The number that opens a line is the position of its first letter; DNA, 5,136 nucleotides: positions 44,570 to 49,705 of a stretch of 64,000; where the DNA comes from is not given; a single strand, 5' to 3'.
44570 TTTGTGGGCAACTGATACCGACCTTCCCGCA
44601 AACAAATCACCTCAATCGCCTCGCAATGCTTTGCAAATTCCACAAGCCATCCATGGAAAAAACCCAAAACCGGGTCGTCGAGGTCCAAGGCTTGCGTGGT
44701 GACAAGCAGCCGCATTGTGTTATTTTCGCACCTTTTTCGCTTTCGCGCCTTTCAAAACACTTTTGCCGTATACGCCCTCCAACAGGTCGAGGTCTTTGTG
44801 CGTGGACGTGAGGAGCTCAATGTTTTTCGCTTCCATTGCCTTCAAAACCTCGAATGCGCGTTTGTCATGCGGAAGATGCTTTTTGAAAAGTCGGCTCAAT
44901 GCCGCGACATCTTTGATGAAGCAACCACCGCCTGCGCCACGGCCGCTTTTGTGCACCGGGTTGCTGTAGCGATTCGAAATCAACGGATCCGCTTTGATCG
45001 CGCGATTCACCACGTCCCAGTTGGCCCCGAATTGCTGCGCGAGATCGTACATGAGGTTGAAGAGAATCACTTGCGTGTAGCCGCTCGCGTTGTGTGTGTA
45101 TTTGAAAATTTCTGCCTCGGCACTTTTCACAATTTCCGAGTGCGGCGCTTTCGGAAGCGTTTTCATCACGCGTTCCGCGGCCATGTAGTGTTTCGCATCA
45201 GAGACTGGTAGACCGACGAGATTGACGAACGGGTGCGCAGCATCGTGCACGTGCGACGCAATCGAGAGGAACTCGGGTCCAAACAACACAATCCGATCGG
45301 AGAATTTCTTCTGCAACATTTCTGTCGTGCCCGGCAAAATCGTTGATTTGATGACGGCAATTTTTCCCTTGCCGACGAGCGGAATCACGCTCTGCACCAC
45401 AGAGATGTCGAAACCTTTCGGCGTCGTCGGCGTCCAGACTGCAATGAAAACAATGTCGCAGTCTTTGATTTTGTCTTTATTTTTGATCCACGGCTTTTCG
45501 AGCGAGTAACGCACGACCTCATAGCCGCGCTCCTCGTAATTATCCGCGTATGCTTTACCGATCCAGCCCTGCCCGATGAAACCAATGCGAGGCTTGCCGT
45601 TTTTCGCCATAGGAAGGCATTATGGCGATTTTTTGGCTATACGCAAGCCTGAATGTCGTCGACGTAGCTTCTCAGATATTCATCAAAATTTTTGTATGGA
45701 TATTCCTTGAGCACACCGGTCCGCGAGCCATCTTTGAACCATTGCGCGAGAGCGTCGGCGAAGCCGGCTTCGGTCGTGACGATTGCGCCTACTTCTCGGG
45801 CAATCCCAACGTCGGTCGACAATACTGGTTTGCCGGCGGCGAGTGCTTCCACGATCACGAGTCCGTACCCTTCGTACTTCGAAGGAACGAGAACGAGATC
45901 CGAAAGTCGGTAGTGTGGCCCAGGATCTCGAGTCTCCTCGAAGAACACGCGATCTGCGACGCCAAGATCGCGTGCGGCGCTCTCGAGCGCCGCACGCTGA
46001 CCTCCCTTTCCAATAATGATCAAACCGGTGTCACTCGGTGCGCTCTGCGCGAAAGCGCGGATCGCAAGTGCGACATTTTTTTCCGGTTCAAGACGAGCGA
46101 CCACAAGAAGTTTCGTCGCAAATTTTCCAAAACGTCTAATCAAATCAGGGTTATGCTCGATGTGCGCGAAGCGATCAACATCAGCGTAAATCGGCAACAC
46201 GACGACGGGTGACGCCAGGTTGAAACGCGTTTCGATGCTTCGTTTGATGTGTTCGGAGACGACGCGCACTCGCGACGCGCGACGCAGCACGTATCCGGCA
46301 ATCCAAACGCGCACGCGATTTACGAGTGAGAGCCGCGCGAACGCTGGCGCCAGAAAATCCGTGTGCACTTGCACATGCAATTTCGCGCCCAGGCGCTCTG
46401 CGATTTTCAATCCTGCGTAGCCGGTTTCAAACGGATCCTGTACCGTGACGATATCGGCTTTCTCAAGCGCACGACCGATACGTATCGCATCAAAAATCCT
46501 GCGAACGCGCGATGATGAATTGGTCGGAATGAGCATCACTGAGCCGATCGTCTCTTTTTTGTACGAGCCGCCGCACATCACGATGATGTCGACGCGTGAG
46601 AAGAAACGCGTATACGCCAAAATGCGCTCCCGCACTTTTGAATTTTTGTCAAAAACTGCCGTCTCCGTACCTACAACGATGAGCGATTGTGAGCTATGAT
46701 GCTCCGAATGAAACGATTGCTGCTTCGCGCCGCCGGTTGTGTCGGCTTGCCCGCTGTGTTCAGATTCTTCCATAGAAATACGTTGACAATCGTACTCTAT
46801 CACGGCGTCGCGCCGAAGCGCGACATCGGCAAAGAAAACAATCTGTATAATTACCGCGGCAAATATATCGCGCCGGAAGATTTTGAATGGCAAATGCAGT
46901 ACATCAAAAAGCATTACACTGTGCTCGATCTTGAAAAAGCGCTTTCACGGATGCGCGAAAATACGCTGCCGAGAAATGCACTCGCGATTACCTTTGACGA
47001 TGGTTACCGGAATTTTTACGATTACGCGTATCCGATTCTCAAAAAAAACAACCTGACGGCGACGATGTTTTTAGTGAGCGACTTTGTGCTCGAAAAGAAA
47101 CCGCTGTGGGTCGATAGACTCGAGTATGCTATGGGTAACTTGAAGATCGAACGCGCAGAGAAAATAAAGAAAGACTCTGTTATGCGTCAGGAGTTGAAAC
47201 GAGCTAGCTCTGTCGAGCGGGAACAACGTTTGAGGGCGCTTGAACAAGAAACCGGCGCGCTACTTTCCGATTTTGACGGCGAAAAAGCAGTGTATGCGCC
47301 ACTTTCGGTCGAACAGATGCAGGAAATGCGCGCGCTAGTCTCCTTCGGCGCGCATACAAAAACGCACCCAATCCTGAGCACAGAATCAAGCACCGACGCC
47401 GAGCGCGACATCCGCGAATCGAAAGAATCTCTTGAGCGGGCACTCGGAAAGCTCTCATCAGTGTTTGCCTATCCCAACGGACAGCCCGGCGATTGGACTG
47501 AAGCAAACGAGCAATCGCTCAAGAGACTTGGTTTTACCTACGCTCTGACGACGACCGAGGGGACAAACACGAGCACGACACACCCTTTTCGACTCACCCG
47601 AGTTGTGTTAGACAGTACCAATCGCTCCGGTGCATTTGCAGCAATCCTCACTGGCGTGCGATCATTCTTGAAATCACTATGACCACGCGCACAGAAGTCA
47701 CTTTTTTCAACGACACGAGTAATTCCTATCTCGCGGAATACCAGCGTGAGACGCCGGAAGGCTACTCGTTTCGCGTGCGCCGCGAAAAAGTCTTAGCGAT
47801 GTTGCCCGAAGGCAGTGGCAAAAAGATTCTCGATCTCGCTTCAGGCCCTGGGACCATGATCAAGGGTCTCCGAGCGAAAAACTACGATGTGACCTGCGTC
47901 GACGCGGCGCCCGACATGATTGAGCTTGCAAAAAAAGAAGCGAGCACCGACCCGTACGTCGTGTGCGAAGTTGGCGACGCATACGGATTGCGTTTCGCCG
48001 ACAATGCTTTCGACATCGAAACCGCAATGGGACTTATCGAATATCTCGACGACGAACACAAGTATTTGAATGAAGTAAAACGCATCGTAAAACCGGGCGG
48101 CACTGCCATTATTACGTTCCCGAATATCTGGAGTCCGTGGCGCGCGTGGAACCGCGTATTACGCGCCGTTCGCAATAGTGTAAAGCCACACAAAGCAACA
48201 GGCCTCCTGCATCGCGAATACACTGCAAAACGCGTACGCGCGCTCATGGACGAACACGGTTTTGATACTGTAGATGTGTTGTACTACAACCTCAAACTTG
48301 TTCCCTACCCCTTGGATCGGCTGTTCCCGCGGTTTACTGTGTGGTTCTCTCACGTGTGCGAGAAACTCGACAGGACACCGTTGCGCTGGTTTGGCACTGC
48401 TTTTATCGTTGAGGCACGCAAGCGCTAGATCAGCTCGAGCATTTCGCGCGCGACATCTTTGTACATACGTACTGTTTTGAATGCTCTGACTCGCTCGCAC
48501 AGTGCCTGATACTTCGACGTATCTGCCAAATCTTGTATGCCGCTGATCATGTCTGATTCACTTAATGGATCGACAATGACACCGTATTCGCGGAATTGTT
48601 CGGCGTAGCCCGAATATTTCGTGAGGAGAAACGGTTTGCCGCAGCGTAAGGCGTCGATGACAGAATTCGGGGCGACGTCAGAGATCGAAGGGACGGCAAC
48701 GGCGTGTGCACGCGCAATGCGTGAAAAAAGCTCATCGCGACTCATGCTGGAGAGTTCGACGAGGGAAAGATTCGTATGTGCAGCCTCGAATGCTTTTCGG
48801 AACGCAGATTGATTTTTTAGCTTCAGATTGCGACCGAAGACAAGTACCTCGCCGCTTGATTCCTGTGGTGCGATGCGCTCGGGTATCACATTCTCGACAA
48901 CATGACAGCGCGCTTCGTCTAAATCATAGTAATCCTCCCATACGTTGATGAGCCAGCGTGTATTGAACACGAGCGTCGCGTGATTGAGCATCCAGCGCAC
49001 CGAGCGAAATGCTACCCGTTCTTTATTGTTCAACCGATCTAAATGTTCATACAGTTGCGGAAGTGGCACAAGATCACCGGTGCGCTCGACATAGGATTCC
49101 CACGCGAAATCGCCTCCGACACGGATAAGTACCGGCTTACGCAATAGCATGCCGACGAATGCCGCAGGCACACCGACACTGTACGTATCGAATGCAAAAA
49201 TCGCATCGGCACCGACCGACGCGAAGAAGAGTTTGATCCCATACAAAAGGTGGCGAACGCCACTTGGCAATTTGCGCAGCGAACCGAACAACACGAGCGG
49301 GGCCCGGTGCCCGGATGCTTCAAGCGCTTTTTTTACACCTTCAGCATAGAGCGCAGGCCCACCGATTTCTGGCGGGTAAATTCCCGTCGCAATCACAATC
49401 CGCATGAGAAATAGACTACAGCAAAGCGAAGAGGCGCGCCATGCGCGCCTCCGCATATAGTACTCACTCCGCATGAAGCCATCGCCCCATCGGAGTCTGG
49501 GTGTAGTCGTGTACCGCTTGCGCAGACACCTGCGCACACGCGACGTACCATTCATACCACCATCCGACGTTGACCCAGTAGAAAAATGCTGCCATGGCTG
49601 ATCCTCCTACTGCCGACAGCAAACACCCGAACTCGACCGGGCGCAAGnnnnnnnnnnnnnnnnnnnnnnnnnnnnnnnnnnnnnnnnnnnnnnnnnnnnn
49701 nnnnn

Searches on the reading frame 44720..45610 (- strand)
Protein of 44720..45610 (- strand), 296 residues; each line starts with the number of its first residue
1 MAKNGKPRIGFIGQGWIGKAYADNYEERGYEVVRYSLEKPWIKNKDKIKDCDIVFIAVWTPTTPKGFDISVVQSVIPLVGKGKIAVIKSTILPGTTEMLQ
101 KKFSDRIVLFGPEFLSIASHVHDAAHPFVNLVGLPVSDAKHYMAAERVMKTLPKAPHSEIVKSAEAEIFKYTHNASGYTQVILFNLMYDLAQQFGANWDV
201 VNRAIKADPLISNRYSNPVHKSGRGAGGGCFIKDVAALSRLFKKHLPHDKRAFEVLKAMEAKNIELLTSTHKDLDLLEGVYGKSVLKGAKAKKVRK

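Call 12: search_protein_families(library=pfam, proteins=[window:44720-45610:-], max_evalue=0.001)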
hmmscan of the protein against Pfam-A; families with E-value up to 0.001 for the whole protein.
window:44720-45610:- (296 aa): 3 families
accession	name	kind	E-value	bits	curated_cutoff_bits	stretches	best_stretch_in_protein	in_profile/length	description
PF00984.24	UDPG_MGDP_dh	-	2.8e-14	53.4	25.4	1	165-245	2-78/94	UDP-glucose/GDP-mannose dehydrogenase family, central domain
PF03721.20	UDPG_MGDP_dh_N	-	9.6e-13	48.5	27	1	45-134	71-175/187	UDP-glucose/GDP-mannose dehydrogenase family, NAD binding domain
PF03446.21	NAD_binding_2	-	3.5e-05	24.3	21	0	8-107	1-111/161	NAD binding domain of 6-phosphogluconate dehydrogenase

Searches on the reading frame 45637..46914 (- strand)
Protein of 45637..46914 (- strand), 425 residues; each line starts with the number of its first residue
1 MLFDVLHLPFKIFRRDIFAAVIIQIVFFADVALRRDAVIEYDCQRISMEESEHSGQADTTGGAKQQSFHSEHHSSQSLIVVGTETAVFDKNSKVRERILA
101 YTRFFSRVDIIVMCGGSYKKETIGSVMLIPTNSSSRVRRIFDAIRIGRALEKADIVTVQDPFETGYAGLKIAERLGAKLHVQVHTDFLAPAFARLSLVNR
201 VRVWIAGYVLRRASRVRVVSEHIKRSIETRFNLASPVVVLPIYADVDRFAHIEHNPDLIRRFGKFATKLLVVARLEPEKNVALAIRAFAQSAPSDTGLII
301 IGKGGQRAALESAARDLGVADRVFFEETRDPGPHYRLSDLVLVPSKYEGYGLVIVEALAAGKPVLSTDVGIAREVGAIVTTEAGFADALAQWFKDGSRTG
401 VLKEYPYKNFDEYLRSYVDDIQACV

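Call 14: search_protein_families(library=pfam, proteins=[window:45637-46914:-], max_evalue=0.001)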
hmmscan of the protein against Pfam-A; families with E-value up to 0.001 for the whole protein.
window:45637-46914:- (425 aa): 5 families
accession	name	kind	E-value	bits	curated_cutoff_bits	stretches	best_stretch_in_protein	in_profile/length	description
PF13692.12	Glyco_trans_1_4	-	5.2e-25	88.8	27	1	268-395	3-142/142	Glycosyl transferases group 1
PF00534.26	Glycos_transf_1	-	6.6e-25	88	26.4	1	268-375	17-130/172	Glycosyl transferases group 1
PF20706.3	GT4-conflict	-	2e-12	47.2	26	1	164-377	92-322/385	Family 4 Glycosyltransferase in conflict systems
PF13439.12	Glyco_transf_4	-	5.2e-12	46.6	28.5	1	129-247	46-169/170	Glycosyltransferase Family 4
PF13579.12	Glyco_trans_4_4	-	1.1e-09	39.3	29.7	1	136-241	59-156/158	Glycosyl transferase 4-like domain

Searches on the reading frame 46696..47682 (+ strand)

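Call 14: search_protein_families(library=pfam, proteins=[window:46696-47682:+], max_evalue=0.001)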
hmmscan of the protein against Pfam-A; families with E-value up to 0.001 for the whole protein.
window:46696-47682:+ (328 aa): 1 family
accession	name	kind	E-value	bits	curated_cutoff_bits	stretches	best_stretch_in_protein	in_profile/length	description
PF01522.26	Polysacc_deac_1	-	1.4e-22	80.4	23.1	1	90-282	3-123/124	Polysaccharide deacetylase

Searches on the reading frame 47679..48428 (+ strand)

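Call 14: search_protein_families(library=pfam, proteins=[window:47679-48428:+], max_evalue=0.001)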
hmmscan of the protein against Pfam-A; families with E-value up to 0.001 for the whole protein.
window:47679-48428:+ (249 aa): 7 families
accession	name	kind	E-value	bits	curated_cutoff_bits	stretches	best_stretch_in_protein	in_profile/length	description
PF08241.18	Methyltransf_11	-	6.7e-20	72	21.2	1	51-145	1-95/95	Methyltransferase domain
PF13649.12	Methyltransf_25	-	4.5e-18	66.2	27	1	50-141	1-97/97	Methyltransferase domain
PF13489.12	Methyltransf_23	-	1.7e-14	54.3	27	1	34-198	9-162/164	Methyltransferase domain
PF13847.12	Methyltransf_31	-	3.2e-13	50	27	1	46-161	3-129/145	Methyltransferase domain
PF01209.24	Ubie_methyltran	-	2e-11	44.2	20.1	1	33-144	34-150/233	ubiE/COQ5 methyltransferase family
PF08242.18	Methyltransf_12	-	7.2e-11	43.1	30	1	51-142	1-97/98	Methyltransferase domain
PF07021.18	MetW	-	9.2e-05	22.6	21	1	36-160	5-121/193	Methionine biosynthesis protein MetW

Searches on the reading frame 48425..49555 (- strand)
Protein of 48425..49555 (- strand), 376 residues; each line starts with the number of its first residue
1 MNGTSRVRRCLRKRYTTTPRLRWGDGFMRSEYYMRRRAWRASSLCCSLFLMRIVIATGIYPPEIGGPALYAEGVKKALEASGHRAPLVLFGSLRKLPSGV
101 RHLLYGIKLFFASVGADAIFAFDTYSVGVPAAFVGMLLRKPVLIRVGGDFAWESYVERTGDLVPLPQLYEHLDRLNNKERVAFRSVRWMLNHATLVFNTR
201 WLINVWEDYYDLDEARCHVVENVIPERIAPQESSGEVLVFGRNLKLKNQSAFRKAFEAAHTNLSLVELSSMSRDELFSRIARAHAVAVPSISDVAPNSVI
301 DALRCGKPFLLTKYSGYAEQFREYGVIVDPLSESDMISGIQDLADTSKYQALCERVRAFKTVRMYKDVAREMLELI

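Call 14: search_protein_families(library=pfam, proteins=[window:48425-49555:-], max_evalue=0.001)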
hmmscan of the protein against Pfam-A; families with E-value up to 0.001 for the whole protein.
window:48425-49555:- (376 aa): 3 families
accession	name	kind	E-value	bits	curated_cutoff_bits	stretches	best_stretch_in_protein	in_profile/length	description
PF00534.26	Glycos_transf_1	-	5e-08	33.1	26.4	1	268-349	78-161/172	Glycosyl transferases group 1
PF13692.12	Glyco_trans_1_4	-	5.1e-06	27.2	27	1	262-344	56-140/142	Glycosyl transferases group 1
PF20706.3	GT4-conflict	-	0.00051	19.6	26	1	250-357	250-352/385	Family 4 Glycosyltransferase in conflict systems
